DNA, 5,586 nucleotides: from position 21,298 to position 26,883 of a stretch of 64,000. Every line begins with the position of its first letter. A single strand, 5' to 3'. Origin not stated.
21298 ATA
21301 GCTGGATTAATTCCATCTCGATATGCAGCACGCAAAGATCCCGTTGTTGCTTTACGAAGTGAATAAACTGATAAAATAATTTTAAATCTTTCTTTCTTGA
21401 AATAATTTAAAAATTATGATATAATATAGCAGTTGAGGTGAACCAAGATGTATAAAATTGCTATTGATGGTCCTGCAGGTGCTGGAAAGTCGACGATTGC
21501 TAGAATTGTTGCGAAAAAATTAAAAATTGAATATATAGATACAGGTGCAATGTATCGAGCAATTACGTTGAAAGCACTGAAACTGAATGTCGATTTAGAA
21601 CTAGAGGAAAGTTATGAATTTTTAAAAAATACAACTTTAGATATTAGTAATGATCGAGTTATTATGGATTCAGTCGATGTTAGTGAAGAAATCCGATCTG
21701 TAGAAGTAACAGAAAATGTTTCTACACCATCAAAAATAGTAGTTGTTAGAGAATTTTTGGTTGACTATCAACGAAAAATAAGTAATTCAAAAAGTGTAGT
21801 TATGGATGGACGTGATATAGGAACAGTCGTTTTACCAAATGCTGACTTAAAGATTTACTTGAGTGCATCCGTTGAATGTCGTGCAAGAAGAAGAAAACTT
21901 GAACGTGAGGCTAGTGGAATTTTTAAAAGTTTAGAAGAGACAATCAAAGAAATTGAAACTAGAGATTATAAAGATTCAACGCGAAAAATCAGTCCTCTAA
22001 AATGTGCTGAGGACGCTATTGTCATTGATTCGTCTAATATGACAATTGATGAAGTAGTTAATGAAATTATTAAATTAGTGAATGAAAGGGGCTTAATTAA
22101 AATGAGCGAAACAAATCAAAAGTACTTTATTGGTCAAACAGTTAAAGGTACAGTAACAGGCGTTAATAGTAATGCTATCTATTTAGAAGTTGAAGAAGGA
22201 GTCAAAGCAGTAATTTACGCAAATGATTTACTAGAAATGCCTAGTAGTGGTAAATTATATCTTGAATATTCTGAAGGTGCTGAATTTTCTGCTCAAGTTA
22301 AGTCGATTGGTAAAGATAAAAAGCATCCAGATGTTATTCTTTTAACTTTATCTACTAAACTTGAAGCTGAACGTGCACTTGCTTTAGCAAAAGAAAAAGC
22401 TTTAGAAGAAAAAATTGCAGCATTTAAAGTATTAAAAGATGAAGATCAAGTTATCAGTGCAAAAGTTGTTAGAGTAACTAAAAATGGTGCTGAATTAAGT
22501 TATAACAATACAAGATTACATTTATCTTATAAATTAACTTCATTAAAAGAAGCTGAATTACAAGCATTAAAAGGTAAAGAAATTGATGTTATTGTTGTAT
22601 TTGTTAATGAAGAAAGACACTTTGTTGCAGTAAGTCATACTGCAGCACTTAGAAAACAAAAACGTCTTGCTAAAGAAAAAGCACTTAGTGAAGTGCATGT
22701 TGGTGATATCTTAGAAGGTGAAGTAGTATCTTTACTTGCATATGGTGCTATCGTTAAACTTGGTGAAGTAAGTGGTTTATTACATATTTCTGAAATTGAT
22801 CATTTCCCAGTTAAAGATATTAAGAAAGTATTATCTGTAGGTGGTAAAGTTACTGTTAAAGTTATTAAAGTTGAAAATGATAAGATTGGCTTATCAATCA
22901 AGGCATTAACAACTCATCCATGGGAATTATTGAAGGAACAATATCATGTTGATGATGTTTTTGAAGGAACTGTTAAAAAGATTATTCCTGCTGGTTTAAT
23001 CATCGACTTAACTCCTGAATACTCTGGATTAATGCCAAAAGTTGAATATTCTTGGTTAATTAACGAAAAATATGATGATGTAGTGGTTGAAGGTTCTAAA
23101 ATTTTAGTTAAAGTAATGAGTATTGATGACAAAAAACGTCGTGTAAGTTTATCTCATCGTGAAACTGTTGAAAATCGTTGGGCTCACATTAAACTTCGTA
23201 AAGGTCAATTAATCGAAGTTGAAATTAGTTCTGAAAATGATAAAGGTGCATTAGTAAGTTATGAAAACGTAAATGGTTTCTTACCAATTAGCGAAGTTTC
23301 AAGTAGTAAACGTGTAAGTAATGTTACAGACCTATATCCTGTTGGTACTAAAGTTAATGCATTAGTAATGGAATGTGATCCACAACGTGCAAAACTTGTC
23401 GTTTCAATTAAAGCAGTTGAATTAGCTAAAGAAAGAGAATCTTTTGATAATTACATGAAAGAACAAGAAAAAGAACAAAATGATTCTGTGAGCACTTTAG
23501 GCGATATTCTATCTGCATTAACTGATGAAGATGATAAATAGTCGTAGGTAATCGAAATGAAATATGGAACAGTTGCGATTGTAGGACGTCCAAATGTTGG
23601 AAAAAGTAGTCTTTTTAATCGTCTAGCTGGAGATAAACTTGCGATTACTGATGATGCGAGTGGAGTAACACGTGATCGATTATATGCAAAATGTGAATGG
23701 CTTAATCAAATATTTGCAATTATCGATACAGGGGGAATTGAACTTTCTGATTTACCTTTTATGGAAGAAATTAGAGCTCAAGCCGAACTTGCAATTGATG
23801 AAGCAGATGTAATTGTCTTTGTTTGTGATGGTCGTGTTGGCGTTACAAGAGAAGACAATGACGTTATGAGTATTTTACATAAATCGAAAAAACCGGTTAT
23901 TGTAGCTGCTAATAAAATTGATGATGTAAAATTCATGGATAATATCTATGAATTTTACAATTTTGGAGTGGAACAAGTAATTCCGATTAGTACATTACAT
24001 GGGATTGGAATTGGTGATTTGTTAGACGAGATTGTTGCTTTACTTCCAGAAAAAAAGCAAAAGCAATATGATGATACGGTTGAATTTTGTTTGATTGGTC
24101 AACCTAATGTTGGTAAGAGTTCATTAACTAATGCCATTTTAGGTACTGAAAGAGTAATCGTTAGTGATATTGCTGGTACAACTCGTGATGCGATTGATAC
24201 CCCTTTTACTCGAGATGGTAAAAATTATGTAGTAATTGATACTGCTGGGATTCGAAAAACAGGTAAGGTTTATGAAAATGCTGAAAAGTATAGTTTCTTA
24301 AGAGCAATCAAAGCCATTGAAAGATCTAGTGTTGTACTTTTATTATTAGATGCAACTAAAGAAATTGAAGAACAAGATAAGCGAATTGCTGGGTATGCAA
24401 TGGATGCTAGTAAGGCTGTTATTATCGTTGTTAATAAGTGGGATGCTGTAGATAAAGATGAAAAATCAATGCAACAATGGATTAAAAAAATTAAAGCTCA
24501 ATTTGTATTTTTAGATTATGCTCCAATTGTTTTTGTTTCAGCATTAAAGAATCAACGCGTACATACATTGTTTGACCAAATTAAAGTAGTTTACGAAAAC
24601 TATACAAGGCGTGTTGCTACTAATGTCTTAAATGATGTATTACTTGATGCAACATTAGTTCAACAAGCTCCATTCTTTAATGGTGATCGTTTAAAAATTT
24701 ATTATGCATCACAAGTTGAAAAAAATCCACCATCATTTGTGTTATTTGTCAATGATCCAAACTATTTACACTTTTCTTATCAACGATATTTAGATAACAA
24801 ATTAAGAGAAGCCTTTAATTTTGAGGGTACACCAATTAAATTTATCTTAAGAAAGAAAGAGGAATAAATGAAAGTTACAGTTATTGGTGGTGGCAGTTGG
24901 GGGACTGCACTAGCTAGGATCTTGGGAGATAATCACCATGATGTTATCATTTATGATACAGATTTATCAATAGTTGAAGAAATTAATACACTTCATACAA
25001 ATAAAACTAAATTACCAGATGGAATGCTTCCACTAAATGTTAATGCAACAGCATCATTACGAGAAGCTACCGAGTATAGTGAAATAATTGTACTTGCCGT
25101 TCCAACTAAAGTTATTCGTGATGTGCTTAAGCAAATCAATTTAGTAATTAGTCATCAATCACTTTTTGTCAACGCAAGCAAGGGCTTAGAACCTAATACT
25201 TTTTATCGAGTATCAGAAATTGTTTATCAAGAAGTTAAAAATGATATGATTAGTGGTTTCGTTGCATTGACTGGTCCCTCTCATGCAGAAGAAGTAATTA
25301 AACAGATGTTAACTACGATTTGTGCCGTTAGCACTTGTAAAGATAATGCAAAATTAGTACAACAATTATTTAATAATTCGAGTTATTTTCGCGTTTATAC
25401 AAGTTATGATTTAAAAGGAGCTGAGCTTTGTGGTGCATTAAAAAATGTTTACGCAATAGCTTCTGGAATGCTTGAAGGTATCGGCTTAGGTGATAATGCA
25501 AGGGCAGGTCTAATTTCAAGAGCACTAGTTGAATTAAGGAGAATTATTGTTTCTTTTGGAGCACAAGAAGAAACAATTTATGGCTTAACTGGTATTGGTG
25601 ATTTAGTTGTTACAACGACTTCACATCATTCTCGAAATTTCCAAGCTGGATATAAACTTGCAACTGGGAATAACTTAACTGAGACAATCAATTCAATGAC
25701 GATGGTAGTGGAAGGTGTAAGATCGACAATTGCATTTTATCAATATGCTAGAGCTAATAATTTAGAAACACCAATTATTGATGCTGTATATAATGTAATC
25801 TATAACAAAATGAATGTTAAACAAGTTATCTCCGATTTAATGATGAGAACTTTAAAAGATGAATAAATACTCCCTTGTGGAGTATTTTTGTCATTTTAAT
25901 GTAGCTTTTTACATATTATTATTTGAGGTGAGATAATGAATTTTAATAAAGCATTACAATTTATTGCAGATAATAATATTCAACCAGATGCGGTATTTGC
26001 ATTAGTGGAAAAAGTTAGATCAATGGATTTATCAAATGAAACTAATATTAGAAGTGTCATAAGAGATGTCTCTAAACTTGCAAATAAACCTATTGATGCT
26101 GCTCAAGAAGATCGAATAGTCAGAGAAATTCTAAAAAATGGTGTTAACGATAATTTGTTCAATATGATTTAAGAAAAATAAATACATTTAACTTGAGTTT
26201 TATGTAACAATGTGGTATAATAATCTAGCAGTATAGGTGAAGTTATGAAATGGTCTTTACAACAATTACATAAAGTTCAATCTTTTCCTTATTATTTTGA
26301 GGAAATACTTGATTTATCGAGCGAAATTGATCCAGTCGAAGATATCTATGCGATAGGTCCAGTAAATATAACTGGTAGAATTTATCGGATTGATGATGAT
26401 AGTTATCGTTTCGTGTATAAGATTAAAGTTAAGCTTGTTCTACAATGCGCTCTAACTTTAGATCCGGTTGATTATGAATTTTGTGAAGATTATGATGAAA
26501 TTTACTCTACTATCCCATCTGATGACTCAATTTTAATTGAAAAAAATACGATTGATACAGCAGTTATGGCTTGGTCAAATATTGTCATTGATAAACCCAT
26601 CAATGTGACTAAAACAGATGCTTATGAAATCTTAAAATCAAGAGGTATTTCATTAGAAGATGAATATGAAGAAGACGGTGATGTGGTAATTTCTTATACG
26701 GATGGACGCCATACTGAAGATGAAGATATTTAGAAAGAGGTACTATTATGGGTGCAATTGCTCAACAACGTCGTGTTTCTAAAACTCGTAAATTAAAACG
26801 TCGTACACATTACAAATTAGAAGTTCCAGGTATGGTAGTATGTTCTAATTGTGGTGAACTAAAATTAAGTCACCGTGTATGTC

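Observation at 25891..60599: Dispersed sigmaE-type cortex/sporulation regulon with vegetative shape and division neighbours missing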

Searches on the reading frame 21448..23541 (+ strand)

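Call 7: search_protein_families(library=ncbifam, proteins=[window:21448-23541:+], max_evalue=1e-8)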
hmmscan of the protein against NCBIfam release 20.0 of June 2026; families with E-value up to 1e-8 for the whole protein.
window:21448-23541:+ (697 aa): 30 families (the best 25 are shown)
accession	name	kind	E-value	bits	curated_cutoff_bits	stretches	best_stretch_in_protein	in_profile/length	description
NF004952.0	PRK06299.1-2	equivalog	3.6e-71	240.2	524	1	307-673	105-479/580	30S ribosomal protein S1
NF010004.0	PRK13477.1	equivalog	1e-68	232.1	524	1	4-214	288-506/514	bifunctional pantoate--beta-alanine ligase/(d)CMP kinase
TIGR00017.1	cmk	equivalog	6.7e-67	225.3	135.55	1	3-210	4-216/217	(d)CMP kinase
NF005208.0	PRK06676.1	equivalog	5.1e-65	220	368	2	220-528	10-305/391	30S ribosomal protein S1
NF000907.0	PRK00087.1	equivalog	1.7e-64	218.2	624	2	191-529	290-591/671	bifunctional 4-hydroxy-3-methylbut-2-enyl diphosphate reductase/30S ribosomal protein S1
TIGR00717.1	rpsA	equivalog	8.5e-60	202.7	577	1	302-658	69-433/516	30S ribosomal protein S1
NF007071.0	PRK09518.1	equivalog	1.2e-51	176.1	953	1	2-215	5-229/706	bifunctional cytidylate kinase/GTPase Der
NF008816.0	PRK11860.1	equivalog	5.5e-51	173.5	943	1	4-214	446-657/662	bifunctional 3-phosphoshikimate 1-carboxyvinyltransferase/cytidylate kinase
NF010379.0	PRK13806.1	equivalog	6.6e-47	160.2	648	1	371-690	155-485/491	30S ribosomal protein S1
NF004954.0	PRK06299.1-4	equivalog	1e-46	159.3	727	1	313-677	84-452/560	30S ribosomal protein S1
NF004956.0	PRK06299.1-6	equivalog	1.4e-46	159.3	711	2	312-539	98-323/554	30S ribosomal protein S1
NF004955.0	PRK06299.1-5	equivalog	3e-44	151.2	878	2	382-580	162-363/566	30S ribosomal protein S1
NF004953.0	PRK06299.1-3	equivalog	2e-43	148.6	720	1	304-659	97-460/580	30S ribosomal protein S1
NF005911.0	PRK07899.1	equivalog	4.7e-42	144.3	691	1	303-575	92-367/486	30S ribosomal protein S1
NF004951.0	PRK06299.1-1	equivalog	5.1e-37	127.5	918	1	312-675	85-450/556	30S ribosomal protein S1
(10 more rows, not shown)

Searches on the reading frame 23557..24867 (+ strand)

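Call 7: search_protein_families(library=ncbifam, proteins=[window:23557-24867:+], max_evalue=1e-8)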
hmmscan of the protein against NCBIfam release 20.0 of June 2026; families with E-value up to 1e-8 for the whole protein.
window:23557-24867:+ (436 aa): 24 families
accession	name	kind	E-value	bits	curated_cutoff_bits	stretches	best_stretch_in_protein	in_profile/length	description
TIGR03594.1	GTPase_EngA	equivalog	2.3e-174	580.5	306.7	1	5-431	2-431/432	ribosome biogenesis GTPase Der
NF002828.0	PRK03003.1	equivalog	8.1e-125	417.1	631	1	4-435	41-470/477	ribosome biogenesis GTPase Der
NF007071.0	PRK09518.1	equivalog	1.3e-121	407.4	953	1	3-433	271-699/706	bifunctional cytidylate kinase/GTPase Der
NF000908.1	PRK00089.1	equivalog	1.4e-62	211.6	237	2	1-172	1-175/291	GTPase Era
TIGR00450.1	mnmE_trmE_thdF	equivalog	7.8e-54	183.4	252.6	2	156-346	193-367/446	tRNA uridine-5-carboxymethylaminomethyl(34) synthesis GTPase MnmE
NF003661.0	PRK05291.1-3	equivalog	8e-52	177.1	380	2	170-352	212-376/448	tRNA uridine-5-carboxymethylaminomethyl(34) synthesis GTPase MnmE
TIGR00231.1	small_GTP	domain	2.4e-49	167.3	42.5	2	178-342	7-162/164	GTP-binding protein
TIGR00436.1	era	equivalog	7.5e-47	159.9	116.25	2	4-172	1-172/270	GTPase Era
TIGR03918.1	GTP_HydF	equivalog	6.5e-46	156.9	325.55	2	5-169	9-173/392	[FeFe] hydrogenase H-cluster maturation GTPase HydF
TIGR03596.1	GTPase_YlqF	equivalog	3e-33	115.4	208.2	2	69-233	8-174/276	ribosome biogenesis GTPase YlqF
TIGR03598.1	GTPase_YsxC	equivalog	1.5e-28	99.8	124.45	2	164-342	8-185/186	ribosome biogenesis GTP-binding protein YihA/YsxC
TIGR00437.1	feoB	equivalog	9e-22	77.5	315.65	1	10-169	1-160/594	ferrous iron transport protein B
TIGR03156.1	GTP_HflX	equivalog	5.5e-21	74.9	216.75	1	4-160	190-348/351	GTPase HflX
NF008955.0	PRK12297.1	equivalog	3.3e-20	72.4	406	1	178-354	163-336/429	GTPase ObgE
TIGR03597.1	GTPase_YqeH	equivalog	4.3e-19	68.9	297.4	1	118-239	107-222/361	ribosome biogenesis GTPase YqeH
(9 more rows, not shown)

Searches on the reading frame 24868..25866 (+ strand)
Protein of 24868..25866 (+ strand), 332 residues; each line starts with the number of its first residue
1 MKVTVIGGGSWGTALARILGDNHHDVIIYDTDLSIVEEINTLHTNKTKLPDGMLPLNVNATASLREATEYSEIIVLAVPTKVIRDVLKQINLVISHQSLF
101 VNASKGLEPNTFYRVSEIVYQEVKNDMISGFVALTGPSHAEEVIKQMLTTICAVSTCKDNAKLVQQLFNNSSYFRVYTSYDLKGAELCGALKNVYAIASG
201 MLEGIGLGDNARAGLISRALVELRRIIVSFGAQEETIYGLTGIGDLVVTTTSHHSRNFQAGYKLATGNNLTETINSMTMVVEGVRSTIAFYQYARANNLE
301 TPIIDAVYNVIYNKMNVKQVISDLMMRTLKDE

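Call 7: search_protein_families(library=ncbifam, proteins=[window:24868-25866:+], max_evalue=1e-8)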
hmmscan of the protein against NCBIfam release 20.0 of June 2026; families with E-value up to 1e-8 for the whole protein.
window:24868-25866:+ (332 aa): 14 families
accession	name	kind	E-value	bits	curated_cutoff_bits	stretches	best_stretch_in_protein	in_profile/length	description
NF000941.0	PRK00094.1-3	equivalog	1e-119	399.7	423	1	2-332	3-332/336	NAD(P)H-dependent glycerol-3-phosphate dehydrogenase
NF000942.0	PRK00094.1-4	subfamily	2.7e-107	358.8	257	1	1-332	3-332/334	NAD(P)H-dependent glycerol-3-phosphate dehydrogenase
NF000940.0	PRK00094.1-2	subfamily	6.7e-88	295.3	202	1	1-332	1-328/330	NAD(P)H-dependent glycerol-3-phosphate dehydrogenase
NF000946.0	PRK00094.2-4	equivalog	3.1e-82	276.3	455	1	2-330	6-330/342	NAD(P)H-dependent glycerol-3-phosphate dehydrogenase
NF011211.0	PRK14618.1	equivalog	3e-76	256.8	489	1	1-332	5-328/328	NAD(P)H-dependent glycerol-3-phosphate dehydrogenase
NF009098.0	PRK12439.1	equivalog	2.9e-74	250.5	436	1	2-327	9-330/341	NAD(P)H-dependent glycerol-3-phosphate dehydrogenase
NF000939.0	PRK00094.1-1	equivalog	5.8e-74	249.2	473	1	2-332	7-335/339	NAD(P)H-dependent glycerol-3-phosphate dehydrogenase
NF011212.0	PRK14619.1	equivalog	1.3e-73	247.9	377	1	61-332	39-307/309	NAD(P)H-dependent glycerol-3-phosphate dehydrogenase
NF000944.0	PRK00094.2-2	equivalog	3.5e-68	230.1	603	1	1-327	21-342/371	NAD(P)H-dependent glycerol-3-phosphate dehydrogenase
NF000943.0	PRK00094.2-1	equivalog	2.8e-66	224.1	400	1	1-327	1-295/296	NAD(P)H-dependent glycerol-3-phosphate dehydrogenase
NF011213.0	PRK14620.1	equivalog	4.7e-58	196.9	478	1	1-325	1-325/326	NAD(P)H-dependent glycerol-3-phosphate dehydrogenase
TIGR03376.1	glycerol3P_DH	equivalog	9.1e-57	192.7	285.5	1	2-322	1-340/342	glycerol-3-phosphate dehydrogenase (NAD(+))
NF000947.0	PRK00094.2-5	equivalog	1.9e-49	168.9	251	1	1-316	5-319/323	NAD(P)H-dependent glycerol-3-phosphate dehydrogenase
NF000945.0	PRK00094.2-3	equivalog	1.1e-45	156.8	491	1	1-325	1-347/352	NAD(P)H-dependent glycerol-3-phosphate dehydrogenase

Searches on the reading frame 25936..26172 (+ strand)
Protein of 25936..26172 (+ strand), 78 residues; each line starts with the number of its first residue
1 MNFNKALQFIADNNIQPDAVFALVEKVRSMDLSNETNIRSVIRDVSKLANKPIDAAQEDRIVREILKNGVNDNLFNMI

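Call 16: search_protein_families(library=pfam, proteins=[window:25936-26172:+], max_evalue=0.01)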
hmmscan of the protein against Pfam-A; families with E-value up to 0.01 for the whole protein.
window:25936-26172:+ (78 aa): 1 family
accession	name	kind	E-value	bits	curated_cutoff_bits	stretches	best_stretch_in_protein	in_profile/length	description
PF14069.11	SpoVIF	-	2e-16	59.8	27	1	14-76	9-71/72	Stage VI sporulation protein F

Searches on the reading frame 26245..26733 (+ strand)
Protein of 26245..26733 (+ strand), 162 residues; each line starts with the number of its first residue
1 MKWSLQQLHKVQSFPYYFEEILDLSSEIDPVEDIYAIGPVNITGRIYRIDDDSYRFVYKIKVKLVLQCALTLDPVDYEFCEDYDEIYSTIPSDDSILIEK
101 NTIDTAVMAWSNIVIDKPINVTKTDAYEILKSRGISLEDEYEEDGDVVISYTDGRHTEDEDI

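Call 3: search_protein_families(library=ncbifam, proteins=[window:26245-26733:+])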
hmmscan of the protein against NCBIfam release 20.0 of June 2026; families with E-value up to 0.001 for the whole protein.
window:26245-26733:+ (162 aa): 0 families

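Call 16: search_protein_families(library=pfam, proteins=[window:26245-26733:+], max_evalue=0.01)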
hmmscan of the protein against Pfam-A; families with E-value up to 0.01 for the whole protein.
window:26245-26733:+ (162 aa): 1 family
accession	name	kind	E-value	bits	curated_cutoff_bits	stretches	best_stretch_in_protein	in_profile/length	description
PF02620.22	YceD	-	0.00013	22.4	33.2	1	59-141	4-100/119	Large ribosomal RNA subunit accumulation protein YceD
